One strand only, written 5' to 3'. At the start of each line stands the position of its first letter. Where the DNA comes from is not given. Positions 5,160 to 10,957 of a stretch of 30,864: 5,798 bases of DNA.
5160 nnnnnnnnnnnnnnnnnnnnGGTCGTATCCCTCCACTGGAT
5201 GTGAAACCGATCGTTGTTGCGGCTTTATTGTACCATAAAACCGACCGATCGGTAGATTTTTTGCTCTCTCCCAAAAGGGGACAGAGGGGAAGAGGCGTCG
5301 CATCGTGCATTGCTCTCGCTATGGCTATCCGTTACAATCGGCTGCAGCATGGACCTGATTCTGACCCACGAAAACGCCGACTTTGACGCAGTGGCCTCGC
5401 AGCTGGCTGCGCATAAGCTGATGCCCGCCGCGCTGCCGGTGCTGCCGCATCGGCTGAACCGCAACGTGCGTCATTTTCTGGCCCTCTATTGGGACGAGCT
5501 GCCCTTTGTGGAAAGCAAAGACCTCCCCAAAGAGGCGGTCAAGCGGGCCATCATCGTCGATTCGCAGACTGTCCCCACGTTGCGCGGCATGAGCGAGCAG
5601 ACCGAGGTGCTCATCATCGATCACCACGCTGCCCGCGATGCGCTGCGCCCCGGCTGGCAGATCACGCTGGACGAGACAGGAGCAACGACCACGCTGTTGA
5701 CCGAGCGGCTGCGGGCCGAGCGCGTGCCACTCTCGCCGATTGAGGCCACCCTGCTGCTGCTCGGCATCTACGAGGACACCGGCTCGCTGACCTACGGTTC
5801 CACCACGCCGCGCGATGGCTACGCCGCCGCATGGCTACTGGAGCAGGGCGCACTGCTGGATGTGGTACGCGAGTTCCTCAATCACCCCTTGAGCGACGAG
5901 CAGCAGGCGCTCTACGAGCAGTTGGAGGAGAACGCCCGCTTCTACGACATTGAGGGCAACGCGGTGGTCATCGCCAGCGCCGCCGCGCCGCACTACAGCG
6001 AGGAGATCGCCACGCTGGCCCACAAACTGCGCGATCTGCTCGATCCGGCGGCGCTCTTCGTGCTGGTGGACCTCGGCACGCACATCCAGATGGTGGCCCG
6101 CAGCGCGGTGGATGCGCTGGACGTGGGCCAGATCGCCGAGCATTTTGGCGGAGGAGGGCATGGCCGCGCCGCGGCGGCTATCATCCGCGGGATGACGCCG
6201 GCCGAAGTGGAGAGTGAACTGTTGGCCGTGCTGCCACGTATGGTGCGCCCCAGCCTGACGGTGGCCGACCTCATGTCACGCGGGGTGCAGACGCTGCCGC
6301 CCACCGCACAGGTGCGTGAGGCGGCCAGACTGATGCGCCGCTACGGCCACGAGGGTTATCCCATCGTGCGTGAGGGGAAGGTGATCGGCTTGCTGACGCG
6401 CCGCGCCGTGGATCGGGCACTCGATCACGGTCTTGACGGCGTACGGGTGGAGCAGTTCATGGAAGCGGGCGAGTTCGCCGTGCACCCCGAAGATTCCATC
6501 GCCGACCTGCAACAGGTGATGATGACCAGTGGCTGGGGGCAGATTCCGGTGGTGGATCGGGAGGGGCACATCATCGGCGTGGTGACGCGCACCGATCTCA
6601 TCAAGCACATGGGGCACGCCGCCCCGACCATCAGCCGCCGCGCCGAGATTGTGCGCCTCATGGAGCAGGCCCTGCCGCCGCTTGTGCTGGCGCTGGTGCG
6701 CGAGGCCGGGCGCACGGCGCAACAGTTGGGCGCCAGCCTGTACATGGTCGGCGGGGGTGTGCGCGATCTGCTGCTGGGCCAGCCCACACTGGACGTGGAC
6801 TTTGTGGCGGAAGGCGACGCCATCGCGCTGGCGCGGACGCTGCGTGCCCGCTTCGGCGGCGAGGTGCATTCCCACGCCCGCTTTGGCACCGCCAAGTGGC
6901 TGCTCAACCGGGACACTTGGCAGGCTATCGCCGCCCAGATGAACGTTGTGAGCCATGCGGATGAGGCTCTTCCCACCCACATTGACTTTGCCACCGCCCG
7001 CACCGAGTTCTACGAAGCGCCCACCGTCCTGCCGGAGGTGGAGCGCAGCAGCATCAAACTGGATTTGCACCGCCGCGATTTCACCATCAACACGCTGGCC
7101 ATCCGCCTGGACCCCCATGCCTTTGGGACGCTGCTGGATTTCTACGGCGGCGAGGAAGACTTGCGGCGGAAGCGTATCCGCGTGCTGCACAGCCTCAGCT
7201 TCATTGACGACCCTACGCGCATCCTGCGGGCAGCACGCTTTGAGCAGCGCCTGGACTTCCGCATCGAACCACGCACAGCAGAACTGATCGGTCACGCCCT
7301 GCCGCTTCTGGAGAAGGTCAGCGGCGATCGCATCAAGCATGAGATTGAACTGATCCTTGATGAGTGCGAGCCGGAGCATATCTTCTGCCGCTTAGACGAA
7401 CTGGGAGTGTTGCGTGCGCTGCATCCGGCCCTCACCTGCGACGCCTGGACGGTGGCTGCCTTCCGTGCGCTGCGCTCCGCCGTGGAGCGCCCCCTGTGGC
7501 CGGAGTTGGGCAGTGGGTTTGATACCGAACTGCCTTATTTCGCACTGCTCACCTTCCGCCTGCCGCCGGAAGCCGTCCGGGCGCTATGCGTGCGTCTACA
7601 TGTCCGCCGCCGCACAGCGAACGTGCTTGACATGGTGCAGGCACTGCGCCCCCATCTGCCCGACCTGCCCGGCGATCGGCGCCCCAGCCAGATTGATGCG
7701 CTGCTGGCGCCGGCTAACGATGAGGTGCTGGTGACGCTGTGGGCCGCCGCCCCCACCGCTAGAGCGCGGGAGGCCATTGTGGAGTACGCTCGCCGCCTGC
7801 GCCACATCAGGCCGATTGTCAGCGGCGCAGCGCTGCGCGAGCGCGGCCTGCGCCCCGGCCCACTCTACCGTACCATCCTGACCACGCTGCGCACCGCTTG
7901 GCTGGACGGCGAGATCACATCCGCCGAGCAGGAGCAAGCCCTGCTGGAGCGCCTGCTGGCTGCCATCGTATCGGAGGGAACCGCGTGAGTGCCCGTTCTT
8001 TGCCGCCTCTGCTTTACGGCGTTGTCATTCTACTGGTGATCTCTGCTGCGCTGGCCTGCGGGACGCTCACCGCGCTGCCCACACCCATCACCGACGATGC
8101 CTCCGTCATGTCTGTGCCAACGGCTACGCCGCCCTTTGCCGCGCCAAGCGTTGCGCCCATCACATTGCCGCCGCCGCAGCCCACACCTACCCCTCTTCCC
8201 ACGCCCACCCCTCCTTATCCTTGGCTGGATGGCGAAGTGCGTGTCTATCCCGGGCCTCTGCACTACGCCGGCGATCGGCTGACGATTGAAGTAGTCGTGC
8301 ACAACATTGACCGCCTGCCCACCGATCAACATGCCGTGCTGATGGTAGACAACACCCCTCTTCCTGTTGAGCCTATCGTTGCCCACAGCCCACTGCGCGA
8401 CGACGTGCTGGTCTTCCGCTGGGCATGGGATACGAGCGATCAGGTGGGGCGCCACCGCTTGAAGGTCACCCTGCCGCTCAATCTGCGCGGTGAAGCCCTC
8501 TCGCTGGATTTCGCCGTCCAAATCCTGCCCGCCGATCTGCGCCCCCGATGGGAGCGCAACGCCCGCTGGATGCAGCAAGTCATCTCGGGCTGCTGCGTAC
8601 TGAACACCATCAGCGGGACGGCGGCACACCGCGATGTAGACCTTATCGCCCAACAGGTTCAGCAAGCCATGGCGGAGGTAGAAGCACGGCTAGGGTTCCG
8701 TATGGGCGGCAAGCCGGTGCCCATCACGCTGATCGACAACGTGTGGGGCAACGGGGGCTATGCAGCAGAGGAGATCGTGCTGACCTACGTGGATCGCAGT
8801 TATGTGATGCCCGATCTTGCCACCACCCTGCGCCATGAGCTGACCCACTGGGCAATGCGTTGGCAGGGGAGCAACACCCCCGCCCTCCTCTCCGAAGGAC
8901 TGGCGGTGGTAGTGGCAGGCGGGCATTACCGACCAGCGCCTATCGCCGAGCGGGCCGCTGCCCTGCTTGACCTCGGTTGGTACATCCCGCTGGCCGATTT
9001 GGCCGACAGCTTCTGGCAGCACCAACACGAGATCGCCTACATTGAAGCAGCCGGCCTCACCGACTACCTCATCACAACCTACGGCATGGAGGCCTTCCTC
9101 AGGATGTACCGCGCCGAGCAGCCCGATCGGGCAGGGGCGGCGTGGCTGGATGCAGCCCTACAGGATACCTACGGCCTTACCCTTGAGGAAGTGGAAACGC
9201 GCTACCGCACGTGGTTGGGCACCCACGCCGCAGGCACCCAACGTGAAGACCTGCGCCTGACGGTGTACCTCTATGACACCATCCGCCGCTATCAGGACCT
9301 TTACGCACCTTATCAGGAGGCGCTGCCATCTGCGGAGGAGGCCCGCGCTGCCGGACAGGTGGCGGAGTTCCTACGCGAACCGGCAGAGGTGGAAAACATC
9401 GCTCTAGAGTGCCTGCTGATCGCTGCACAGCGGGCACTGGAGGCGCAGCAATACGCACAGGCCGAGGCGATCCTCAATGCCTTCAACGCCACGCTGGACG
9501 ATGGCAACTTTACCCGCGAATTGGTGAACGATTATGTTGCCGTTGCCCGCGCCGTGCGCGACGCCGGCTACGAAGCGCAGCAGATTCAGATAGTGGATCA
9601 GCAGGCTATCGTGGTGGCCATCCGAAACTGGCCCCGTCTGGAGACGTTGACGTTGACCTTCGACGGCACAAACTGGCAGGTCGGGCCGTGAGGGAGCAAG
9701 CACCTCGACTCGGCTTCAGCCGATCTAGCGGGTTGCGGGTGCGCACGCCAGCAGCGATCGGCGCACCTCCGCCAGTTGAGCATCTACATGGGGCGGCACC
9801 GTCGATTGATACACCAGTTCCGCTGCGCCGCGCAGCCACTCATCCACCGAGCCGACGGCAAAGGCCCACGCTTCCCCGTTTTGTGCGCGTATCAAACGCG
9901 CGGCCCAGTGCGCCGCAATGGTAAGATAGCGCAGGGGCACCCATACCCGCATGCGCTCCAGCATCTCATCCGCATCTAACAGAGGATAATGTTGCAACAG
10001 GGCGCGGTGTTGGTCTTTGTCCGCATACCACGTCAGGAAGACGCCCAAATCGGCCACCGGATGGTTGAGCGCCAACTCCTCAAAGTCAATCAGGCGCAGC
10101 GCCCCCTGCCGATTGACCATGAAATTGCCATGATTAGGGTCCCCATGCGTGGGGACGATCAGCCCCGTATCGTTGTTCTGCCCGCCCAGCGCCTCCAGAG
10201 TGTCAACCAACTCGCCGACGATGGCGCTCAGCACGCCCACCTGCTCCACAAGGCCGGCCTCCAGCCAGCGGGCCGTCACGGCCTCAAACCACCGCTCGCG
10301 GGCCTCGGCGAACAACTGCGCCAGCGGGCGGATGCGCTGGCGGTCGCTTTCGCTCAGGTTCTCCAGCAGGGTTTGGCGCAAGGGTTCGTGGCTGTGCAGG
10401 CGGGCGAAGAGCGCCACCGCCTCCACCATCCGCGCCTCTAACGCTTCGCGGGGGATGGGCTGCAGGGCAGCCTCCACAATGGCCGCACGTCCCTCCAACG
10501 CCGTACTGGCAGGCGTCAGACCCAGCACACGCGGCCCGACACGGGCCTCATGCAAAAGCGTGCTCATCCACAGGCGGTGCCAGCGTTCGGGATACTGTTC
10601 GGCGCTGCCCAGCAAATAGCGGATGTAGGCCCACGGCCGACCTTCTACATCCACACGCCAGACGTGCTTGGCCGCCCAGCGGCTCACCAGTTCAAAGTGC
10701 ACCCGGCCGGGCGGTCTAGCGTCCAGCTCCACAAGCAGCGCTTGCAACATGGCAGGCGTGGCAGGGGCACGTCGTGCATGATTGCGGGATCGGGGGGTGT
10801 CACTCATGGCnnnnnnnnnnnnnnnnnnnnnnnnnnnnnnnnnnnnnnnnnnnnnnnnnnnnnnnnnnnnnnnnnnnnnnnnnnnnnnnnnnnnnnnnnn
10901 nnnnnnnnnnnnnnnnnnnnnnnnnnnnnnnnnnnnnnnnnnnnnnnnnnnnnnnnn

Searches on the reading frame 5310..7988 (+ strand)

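Call 63: search_protein_families(library=pfam, proteins=[window:5310-7988:+], max_evalue=0.001)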
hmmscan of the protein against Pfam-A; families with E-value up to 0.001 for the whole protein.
window:5310-7988:+ (892 aa): 5 families
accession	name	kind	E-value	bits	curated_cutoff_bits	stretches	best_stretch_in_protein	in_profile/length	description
PF00571.33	CBS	-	2.8e-26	92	24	2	318-371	1-55/57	CBS domain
PF01743.26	PolyA_pol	-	2.2e-25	89.8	23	1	477-624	1-126/126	Poly A polymerase head domain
PF12627.12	PolyA_pol_RNAbd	-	1.6e-12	47.4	22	1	649-708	1-60/64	Probable RNA and SrmB- binding site of polymerase A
PF01368.27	DHH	-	6.3e-08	33.4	28.1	1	16-153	3-125/125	DHH family, N-terminal domain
PF02272.25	DHHA1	-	3.1e-05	24.8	25.9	1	231-307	16-95/102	DHHA1 domain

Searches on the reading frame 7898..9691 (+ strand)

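Call 63: search_protein_families(library=pfam, proteins=[window:7898-9691:+], max_evalue=0.001)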
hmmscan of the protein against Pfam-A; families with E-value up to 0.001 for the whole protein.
window:7898-9691:+ (597 aa): 1 family
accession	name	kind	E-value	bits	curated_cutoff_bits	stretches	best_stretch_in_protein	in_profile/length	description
PF13485.12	Peptidase_MA_2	-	4.1e-07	30.4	32.4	1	283-440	42-199/201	Peptidase MA superfamily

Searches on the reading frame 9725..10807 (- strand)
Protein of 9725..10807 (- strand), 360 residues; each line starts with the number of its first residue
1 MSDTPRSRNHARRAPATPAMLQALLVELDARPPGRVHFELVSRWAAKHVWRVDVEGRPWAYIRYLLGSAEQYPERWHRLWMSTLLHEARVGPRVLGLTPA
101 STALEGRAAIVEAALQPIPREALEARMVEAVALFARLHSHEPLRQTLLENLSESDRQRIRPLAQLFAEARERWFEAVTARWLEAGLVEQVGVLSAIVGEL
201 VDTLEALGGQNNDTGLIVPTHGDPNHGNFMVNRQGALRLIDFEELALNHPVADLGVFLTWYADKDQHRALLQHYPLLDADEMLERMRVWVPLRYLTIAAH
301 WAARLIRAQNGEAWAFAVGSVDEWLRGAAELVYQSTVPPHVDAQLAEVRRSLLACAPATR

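Call 13: search_protein_families(library=pfam, proteins=[window:9725-10807:-], max_evalue=0.001)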
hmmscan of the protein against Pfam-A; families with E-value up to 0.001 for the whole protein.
window:9725-10807:- (360 aa): 3 families
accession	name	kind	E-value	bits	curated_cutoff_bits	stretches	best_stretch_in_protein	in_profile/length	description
PF01636.29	APH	-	1.1e-08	35.6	23.2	1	102-274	76-229/239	Phosphotransferase enzyme family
PF02958.26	EcKL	-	9.3e-06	25.6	22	1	160-272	161-275/294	Ecdysteroid kinase-like family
PF01633.27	Choline_kinase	-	0.00024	21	29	1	198-263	145-209/300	Choline/ethanolamine kinase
